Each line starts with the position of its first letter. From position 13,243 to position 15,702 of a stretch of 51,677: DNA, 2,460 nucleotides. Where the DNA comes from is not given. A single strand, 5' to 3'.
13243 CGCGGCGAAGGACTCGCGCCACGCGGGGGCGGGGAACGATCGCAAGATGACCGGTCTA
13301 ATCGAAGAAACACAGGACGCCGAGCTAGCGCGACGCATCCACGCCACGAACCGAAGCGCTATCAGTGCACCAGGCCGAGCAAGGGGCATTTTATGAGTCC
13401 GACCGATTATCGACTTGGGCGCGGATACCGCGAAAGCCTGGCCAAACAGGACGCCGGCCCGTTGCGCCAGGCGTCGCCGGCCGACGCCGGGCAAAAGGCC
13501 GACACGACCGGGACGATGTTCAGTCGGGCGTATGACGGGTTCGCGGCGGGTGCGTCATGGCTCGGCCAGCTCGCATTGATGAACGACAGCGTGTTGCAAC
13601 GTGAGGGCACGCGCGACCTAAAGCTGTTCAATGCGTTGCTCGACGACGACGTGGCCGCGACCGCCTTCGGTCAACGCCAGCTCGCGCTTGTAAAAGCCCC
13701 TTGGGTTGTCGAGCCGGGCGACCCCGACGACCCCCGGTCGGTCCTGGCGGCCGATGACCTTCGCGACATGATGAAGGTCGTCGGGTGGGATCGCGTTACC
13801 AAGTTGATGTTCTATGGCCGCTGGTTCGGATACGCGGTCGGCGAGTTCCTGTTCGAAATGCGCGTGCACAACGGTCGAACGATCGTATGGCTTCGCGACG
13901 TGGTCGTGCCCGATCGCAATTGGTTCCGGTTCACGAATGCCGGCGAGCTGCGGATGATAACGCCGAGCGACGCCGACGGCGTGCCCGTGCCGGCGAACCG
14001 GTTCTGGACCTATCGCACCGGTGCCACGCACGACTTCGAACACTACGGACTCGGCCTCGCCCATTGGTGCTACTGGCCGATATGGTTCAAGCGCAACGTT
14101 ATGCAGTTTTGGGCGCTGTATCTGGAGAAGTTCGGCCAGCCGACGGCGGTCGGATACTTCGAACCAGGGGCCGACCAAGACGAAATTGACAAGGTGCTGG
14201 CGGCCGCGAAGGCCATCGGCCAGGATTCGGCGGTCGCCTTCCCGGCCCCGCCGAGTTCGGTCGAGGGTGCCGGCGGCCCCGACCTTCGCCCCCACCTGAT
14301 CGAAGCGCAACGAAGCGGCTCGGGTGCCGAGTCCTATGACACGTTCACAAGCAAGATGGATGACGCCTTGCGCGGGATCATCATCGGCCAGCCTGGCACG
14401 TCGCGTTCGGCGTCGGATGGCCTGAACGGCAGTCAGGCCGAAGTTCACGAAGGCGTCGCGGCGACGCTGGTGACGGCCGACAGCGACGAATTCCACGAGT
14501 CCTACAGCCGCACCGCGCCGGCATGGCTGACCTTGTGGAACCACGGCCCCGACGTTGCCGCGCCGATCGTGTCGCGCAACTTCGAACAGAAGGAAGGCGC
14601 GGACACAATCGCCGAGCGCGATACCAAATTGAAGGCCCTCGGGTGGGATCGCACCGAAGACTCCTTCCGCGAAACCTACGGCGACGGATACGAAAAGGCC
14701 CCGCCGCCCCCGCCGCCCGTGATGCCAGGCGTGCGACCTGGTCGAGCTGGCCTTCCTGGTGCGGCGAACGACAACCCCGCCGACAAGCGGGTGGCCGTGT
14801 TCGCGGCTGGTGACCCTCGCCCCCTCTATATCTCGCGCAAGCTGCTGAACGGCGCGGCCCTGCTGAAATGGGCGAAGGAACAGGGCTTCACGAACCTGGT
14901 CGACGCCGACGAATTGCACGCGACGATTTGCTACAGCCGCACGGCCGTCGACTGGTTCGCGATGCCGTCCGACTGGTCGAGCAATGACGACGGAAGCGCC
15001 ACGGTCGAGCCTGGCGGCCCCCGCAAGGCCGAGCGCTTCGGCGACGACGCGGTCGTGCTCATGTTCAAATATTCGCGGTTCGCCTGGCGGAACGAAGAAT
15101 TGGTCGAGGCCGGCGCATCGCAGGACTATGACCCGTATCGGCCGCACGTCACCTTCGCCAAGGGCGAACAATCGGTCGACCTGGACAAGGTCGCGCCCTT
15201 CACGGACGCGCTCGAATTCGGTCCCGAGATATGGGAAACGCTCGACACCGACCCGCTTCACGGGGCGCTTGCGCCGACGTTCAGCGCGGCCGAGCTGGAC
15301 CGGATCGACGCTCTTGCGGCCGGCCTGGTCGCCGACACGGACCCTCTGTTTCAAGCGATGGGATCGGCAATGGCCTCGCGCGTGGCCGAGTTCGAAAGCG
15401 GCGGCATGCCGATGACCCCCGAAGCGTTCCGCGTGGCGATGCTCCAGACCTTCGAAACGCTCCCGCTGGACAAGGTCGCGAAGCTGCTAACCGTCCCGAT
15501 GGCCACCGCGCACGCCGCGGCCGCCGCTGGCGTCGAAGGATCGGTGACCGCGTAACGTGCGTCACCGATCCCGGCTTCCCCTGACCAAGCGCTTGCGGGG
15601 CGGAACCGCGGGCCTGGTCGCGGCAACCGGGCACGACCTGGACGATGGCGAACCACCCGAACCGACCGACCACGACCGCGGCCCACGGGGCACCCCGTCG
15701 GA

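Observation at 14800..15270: A dual-HxT 2H-phosphoesterase (Acb1/LigT-like) module embedded inside the portal protein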

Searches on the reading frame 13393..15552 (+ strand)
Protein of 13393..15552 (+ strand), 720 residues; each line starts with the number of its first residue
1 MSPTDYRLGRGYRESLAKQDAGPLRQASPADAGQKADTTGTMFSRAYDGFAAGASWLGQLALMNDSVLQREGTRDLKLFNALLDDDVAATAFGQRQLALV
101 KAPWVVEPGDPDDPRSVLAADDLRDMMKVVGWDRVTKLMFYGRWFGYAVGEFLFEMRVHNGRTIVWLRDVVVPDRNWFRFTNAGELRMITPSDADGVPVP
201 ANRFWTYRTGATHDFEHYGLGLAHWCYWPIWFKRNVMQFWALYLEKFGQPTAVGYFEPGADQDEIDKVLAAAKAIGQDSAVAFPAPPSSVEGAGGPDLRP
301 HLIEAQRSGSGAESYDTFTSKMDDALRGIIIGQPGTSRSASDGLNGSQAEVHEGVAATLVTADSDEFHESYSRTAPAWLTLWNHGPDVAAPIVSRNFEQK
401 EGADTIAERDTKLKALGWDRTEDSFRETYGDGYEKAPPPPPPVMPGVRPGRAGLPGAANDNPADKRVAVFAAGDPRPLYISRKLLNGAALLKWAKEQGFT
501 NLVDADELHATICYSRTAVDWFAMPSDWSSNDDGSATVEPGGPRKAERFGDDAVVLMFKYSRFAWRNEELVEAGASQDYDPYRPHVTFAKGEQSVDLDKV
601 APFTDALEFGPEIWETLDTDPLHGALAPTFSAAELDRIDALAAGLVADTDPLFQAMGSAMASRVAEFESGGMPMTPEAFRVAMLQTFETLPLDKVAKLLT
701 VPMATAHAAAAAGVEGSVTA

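Call 4: search_protein_families(library=pfam, proteins=[window:13393-15552:+], max_evalue=1)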
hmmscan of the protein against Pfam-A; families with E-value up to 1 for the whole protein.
window:13393-15552:+ (720 aa): 3 families
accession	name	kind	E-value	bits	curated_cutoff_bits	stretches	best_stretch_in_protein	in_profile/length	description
PF06074.18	Portal_Mu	-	7.2e-69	233.1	23.9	1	77-430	2-335/336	Portal protein of Mu bacteriophage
PF23474.1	Acb1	-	3.7e-33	114.7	27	1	477-620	2-140/144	Anti-CBASS protein Acb1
PF13563.12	2_5_RNA_ligase2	-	0.017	15.6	27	1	568-600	89-125/152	2'-5' RNA ligase superfamily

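Call 5: search_protein_families(library=phrogs, proteins=[window:13393-15552:+], max_evalue=1)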
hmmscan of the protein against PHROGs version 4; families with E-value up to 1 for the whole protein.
window:13393-15552:+ (720 aa): 6 families
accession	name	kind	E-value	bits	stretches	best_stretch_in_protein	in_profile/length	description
phrog_113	-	head and packaging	1.2e-62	213.4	1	63-465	56-437/1272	portal protein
phrog_755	-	DNA, RNA and nucleotide metabolism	2.8e-18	67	1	488-620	21-151/156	RNA ligase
phrog_146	-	head and packaging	2.6e-09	37.5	1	473-607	473-575/587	portal protein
phrog_10231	-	unknown function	4.1e-06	27.4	1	302-430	7-132/256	-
phrog_25139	-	unknown function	0.0018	19.5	1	220-285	21-86/108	-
phrog_2659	-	DNA, RNA and nucleotide metabolism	0.28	10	1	574-603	834-864/891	RNA ligase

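Call 16: find_homologous_proteins(query=window:13393-15552:+, max_evalue=0.00001)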
Query window:13393-15552:+ (720 aa): 161 proteins with E <= 0.00001 among 8000 candidates; the best 120 are listed.
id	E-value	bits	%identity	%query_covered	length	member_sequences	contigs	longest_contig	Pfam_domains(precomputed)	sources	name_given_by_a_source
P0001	0.0e+0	1659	100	100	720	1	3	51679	PF06074.19,PF23474.2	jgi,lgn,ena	jgi:hypothetical protein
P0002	0.0e+0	1206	73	99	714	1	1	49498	PF06074.19,PF23474.2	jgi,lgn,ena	jgi:hypothetical protein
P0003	9.4e-283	958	61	98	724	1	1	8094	PF06074.19,PF23474.2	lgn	-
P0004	7.2e-282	955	62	95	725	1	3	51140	PF06074.19,PF23474.2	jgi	jgi:phage gp29-like protein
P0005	2.3e-281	954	61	97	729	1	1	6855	PF06074.19,PF23474.2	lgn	-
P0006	1.0e-279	948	61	98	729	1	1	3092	PF06074.19,PF23474.2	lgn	-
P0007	3.5e-276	937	61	97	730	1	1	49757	PF06074.19,PF23474.2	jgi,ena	-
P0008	8.1e-276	935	59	96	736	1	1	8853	PF06074.19,PF23474.2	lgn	-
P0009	1.1e-273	928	59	98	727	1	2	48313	PF06074.19,PF23474.2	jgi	jgi:phage gp29-like protein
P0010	2.3e-271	921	58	100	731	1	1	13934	PF06074.19,PF23474.2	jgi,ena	-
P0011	5.3e-268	910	58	95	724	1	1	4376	PF06074.19,PF23474.2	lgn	-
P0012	8.5e-268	909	58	98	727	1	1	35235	PF06074.19,PF23474.2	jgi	jgi:phage gp29-like protein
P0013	6.1e-253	860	56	98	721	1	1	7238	PF06074.19,PF23474.2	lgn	-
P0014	4.9e-244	830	54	98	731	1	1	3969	PF06074.19,PF23474.2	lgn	-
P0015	9.9e-206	704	49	99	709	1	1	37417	PF06074.19,PF23474.2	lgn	-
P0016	8.3e-202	691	48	100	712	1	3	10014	PF06074.19,PF23474.2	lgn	-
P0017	2.2e-196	673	48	98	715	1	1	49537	PF06074.19,PF23474.2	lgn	-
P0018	2.7e-195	669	48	97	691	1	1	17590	PF06074.19,PF23474.2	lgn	-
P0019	1.8e-193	663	48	97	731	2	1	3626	PF06074.19,PF23474.2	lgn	-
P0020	9.1e-192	658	48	97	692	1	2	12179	PF06074.19,PF23474.2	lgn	-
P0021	4.6e-191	655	47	98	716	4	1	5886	PF06074.19,PF23474.2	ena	-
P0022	4.7e-191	655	45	100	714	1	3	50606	PF06074.19,PF23474.2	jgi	jgi:hypothetical protein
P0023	1.1e-189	651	46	96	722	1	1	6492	PF06074.19,PF23474.2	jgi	jgi:hypothetical protein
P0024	3.1e-188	646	47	95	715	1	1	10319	PF06074.19,PF23474.2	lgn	-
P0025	7.7e-188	645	47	95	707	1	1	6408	PF06074.19,PF23474.2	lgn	-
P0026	8.0e-187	641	45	99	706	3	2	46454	PF06074.19,PF23474.2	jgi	jgi:hypothetical protein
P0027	1.1e-186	641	47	97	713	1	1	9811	PF06074.19,PF23474.2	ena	-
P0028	4.5e-184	632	46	98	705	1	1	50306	PF06074.19,PF23474.2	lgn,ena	-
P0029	9.5e-184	631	46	96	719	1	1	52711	PF06074.19,PF23474.2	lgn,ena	-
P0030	9.6e-183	628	47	96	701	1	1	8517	PF06074.19,PF23474.2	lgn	-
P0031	2.6e-182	626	47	98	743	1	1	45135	PF06074.19,PF23474.2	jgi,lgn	jgi:hypothetical protein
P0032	2.7e-182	626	46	96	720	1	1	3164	PF06074.19,PF23474.2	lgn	-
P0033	1.2e-181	624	46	97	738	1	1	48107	PF06074.19,PF23474.2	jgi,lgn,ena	-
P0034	1.2e-181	624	46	97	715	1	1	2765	PF06074.19,PF23474.2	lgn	-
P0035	2.8e-181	623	46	97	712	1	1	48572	PF06074.19,PF23474.2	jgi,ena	-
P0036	1.5e-180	621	46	96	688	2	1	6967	PF06074.19,PF23474.2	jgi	jgi:hypothetical protein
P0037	6.0e-180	618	47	98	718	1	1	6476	PF06074.19,PF23474.2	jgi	jgi:phage gp29-like protein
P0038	6.7e-180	618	46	94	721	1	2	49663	PF06074.19,PF23474.2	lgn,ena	-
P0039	7.5e-180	618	45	97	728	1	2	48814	PF06074.19,PF23474.2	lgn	-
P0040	8.0e-180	618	46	99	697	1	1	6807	PF06074.19,PF23474.2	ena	-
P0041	7.0e-178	612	45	96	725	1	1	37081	PF06074.19,PF23474.2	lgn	-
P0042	3.1e-177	610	45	100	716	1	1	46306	PF06074.19,PF23474.2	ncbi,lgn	-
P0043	1.6e-176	607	46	94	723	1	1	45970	PF06074.19,PF23474.2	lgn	-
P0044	7.8e-176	605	45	98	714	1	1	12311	PF06074.19,PF23474.2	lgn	-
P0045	3.2e-174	600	44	98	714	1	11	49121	PF06074.19,PF23474.2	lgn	-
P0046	6.3e-174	599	43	99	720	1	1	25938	PF06074.19,PF23474.2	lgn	-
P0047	8.5e-174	598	44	97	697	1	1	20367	PF06074.19,PF23474.2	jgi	jgi:hypothetical protein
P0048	2.6e-173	597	45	100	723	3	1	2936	PF06074.19,PF23474.2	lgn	-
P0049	3.0e-173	596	44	96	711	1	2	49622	PF06074.19,PF23474.2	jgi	jgi:phage gp29-like protein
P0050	3.4e-173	596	45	94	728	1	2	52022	PF06074.19,PF23474.2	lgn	-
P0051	1.0e-172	595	45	95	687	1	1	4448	PF06074.19,PF23474.2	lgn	-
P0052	1.0e-172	595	43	97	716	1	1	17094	PF06074.19,PF23474.2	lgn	-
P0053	1.9e-172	594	46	96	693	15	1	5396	PF06074.19,PF23474.2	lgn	-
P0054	2.5e-172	593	44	96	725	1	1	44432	PF06074.19,PF23474.2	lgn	-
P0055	4.6e-172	592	45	96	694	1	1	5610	PF06074.19,PF23474.2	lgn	-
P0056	2.5e-171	590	45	91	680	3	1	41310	PF06074.19,PF23474.2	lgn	-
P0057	5.7e-171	589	45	96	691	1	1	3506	PF06074.19,PF23474.2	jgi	-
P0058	7.2e-171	588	43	98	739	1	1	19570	PF06074.19,PF23474.2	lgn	-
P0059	1.2e-170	588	44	97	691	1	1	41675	PF06074.19,PF23474.2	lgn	-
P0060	3.0e-170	586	44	96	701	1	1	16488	PF06074.19,PF23474.2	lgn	-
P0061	3.3e-170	586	45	97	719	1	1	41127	PF06074.19,PF23474.2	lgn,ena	-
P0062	4.0e-170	586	46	94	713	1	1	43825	PF06074.19,PF23474.2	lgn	-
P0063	4.7e-170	586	45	95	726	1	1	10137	PF06074.19,PF23474.2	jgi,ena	-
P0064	5.6e-170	586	45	96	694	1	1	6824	PF06074.19,PF23474.2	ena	-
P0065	1.2e-169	584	43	97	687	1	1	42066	PF06074.19,PF23474.2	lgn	-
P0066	3.0e-169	583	44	96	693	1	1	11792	PF06074.19,PF23474.2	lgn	-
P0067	4.5e-169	583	45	97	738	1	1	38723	PF06074.19,PF23474.2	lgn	-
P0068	5.0e-169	582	44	97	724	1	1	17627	PF06074.19,PF23474.2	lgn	-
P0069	8.8e-169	582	44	94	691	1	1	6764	PF06074.19,PF23474.2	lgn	-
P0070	1.4e-168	581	45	96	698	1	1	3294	PF06074.19,PF23474.2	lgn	-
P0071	1.8e-168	581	44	95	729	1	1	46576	PF06074.19,PF23474.2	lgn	-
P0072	2.4e-168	580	44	97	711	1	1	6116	PF06074.19,PF23474.2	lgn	-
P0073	4.0e-168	579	45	94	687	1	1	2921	PF06074.19,PF23474.2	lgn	-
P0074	1.0e-167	578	45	94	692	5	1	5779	PF06074.19,PF23474.2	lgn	-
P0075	8.0e-167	575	43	100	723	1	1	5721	PF06074.19,PF23474.2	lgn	-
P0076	8.9e-167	575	44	95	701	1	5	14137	PF06074.19,PF23474.2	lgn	-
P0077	6.2e-166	572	44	97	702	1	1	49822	PF06074.19,PF23474.2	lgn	-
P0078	1.1e-165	571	43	97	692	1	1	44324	PF06074.19,PF23474.2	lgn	-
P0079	9.3e-165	568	44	94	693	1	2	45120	PF06074.19,PF23474.2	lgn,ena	-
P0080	1.0e-163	565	44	96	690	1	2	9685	PF06074.19,PF23474.2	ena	-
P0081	1.9e-163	564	43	100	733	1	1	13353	PF06074.19,PF23474.2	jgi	jgi:phage gp29-like protein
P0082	3.5e-163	563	43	97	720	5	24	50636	PF06074.19,PF23474.2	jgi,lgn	jgi:phage gp29-like protein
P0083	1.0e-162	561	44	97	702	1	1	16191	PF06074.19,PF23474.2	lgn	-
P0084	1.0e-161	558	44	100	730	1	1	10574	PF06074.19,PF23474.2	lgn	-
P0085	5.0e-161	556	42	100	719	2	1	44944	PF06074.19,PF23474.2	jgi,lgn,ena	-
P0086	2.4e-159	550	43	98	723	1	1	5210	PF06074.19,PF23474.2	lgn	-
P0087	3.8e-159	550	44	100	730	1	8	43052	PF06074.19,PF23474.2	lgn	-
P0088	1.4e-158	548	42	96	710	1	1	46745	PF06074.19,PF23474.2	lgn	-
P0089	8.0e-158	545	41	94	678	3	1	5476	PF06074.19,PF23474.2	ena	-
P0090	1.1e-157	545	41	98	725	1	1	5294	PF06074.19,PF23474.2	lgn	-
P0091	2.7e-157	544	44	93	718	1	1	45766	PF06074.19,PF23474.2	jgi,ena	-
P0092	7.4e-157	542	42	100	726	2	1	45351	PF06074.19,PF23474.2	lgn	-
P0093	1.6e-156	541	41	97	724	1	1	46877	PF06074.19,PF23474.2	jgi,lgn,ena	-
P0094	1.2e-154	535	42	97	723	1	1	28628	PF06074.19,PF23474.2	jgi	jgi:phage gp29-like protein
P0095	1.7e-154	534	41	97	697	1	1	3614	PF06074.19,PF23474.2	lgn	-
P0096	9.6e-154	532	44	93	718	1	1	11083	PF06074.19,PF23474.2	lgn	-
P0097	5.0e-153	530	42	98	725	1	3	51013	PF06074.19,PF23474.2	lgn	-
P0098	5.4e-153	529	40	96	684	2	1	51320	PF06074.19,PF23474.2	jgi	jgi:hypothetical protein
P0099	1.4e-150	521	41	99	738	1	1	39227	PF06074.19,PF23474.2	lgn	-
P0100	2.4e-150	521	40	100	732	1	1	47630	PF06074.19,PF23474.2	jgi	jgi:hypothetical protein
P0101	3.2e-150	520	41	97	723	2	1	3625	PF06074.19,PF23474.2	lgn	-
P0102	4.5e-150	520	40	98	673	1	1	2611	PF06074.19,PF23474.2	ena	-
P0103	3.2e-147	510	42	95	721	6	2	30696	PF06074.19,PF23474.2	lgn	-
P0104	6.2e-147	509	47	76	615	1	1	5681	PF06074.19,PF23474.2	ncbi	-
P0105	5.5e-145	503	41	95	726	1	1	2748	PF06074.19,PF23474.2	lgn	-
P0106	6.0e-135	470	41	94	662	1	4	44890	PF06074.19,PF23474.2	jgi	jgi:hypothetical protein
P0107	7.5e-129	450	48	60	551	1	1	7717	PF06074.19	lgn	-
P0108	5.7e-127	443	39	89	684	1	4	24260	PF06074.19,PF23474.2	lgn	-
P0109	3.9e-125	437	47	62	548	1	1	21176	PF06074.19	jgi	jgi:phage gp29-like protein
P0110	2.8e-123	431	48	53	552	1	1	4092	PF06074.19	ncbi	-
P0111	3.7e-123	431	48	57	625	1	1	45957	PF06074.19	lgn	-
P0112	1.7e-121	425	39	87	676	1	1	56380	PF06074.19,PF23474.2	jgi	jgi:phage gp29-like protein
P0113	3.8e-121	424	47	62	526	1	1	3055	PF06074.19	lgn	-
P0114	6.6e-120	420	47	57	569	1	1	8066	PF06074.19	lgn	-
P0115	9.4e-120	419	47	60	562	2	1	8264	PF06074.19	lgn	-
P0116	9.4e-120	419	45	63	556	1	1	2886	PF06074.19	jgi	jgi:hypothetical protein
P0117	2.0e-119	418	47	61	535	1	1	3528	PF06074.19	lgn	-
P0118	8.4e-118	413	45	58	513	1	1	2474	PF06074.19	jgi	jgi:phage gp29-like protein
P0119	1.0e-117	413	40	79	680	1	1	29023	PF06074.19,PF23474.2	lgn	-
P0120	2.9e-114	401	40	82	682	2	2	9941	PF06074.19,PF23474.2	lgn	-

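Call 44: predict_structure(alignment_id=A1)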
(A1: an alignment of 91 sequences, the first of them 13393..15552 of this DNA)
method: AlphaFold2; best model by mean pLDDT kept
length: 720 residues; sequences in the alignment: 91
mean_pLDDT: 81.6   pTM: 0.54
mean pLDDT of the five models: 81.6, 81.0, 80.4, 79.2, 79.0
residues with pLDDT >= 90: 348; 70-90: 210; 50-70: 91; < 50: 71
segments of 3 or more residues with pLDDT < 50: 1-3, 18-39, 338-340, 342-344, 447-470, 623-630
pLDDT, mean of each block of 10 residues (from residue 1): 47 50 36 44 65 85 88 85 96 96 96 98 98 97 96 97 97 95 92 92 91 83 95 83 73 93 96 87 84 78 63 77 92 61 56 83 94 95 96 89 83 87 84 76 51 36 41 84 98 98 97 94 79 90 95 97 95 92 97 96 97 86 47 59 63 79 84 80 82 74 71 65
secondary structure, 60 per line:
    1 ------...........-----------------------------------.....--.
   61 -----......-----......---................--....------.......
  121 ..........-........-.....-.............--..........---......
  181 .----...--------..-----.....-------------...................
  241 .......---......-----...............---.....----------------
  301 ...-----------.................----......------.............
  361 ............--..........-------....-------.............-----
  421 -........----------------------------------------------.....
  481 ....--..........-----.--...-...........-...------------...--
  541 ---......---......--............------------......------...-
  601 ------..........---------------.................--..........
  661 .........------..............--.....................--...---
elements in order (helices of 4 or more, strands of 3 or more residues): H7-17 H53-57 H66-71 H77-82 H86-101 E104-107 H114-130 H132-139 H141-145 E147-159 E162-171 E178-181 E186-188 E204-208 H222-247 E251-256 H262-276 E280-284 E301-303 H315-331 H336-341 H348-372 H375-384 E392-395 H403-415 H422-429 E476-484 H487-496 E509-519 E536-538 E544-549 E553-558 H561-572 E585-590 E607-616 H632-648 H651-669 H676-689 H692-712

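Call 50: fold_search(model_id=the predicted structure, library=pdb)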
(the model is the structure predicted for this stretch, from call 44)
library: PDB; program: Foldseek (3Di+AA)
matches with E <= 10: 294; with E <= 0.001: 95
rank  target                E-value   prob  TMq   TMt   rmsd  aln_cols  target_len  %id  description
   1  8rka_A                7.3e-16  1.00  0.36  0.61  12.3       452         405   18  Connector complex of empty bacteriophage JBD30 particle computed in C12 symmetry (released 2024-08-14)
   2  9khx_M                5.7e-13  1.00  0.31  0.57   9.2       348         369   16  Neck structure of Escherichia phage Mu (released 2025-02-12)
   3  11bp_A                8.8e-13  1.00  0.37  0.57   9.8       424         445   14  The cryo-EM structure of Pakpunavirus P7-1 empty particle neck (portal:H-t-T) (released 2026-04-08)
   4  9knu_A                4.3e-12  1.00  0.32  0.57   9.2       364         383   16  Neck structure of bacteriophage Mu in contracted state (released 2025-02-12)
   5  4zjn_B                1.9e-11  1.00  0.34  0.57   8.9       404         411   15  Crystal structure of the bacteriophage G20C portal protein (released 2015-05-27)
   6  6ibg_A                3.2e-11  1.00  0.35  0.58   8.9       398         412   15  Bacteriophage G20c portal protein crystal structure for construct with intact N-terminus (released 2019-01-23)
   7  9c39_A                3.5e-11  1.00  0.33  0.53  10.8       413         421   13  Bacteriophage Sf14 neck C6 reconstruction (released 2025-02-05)
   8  9mt4_A                4.2e-11  1.00  0.35  0.55  11.9       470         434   13  Connector structure of phage JohannRWettstein (Bas63) (released 2025-11-19)
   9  6ibg_C                4.4e-11  1.00  0.35  0.58   9.0       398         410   15  Bacteriophage G20c portal protein crystal structure for construct with intact N-terminus (released 2019-01-23)
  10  6qjt                  4.6e-11  1.00  0.34  0.55   9.4       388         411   15  Thermophage P23-45 in situ procapsid portal protein (released 2020-03-25)
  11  5ngd_A                4.9e-11  1.00  0.35  0.59   8.3       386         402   14  Crystal structure of the V325G mutant of the bacteriophage G20C portal protein (released 2017-03-29)
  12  4zjn_A                5.8e-11  1.00  0.35  0.58   9.0       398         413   15  Crystal structure of the bacteriophage G20C portal protein (released 2015-05-27)
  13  4zjn_C                9.4e-11  1.00  0.35  0.58   8.7       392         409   16  Crystal structure of the bacteriophage G20C portal protein (released 2015-05-27)
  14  9cc7_A                9.4e-11  1.00  0.33  0.58  10.3       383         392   12  Bacteriophage PhiTE extended connector complex (released 2025-04-16)
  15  5ngd_D                1.0e-10  1.00  0.35  0.59   8.3       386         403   14  Crystal structure of the V325G mutant of the bacteriophage G20C portal protein (released 2017-03-29)
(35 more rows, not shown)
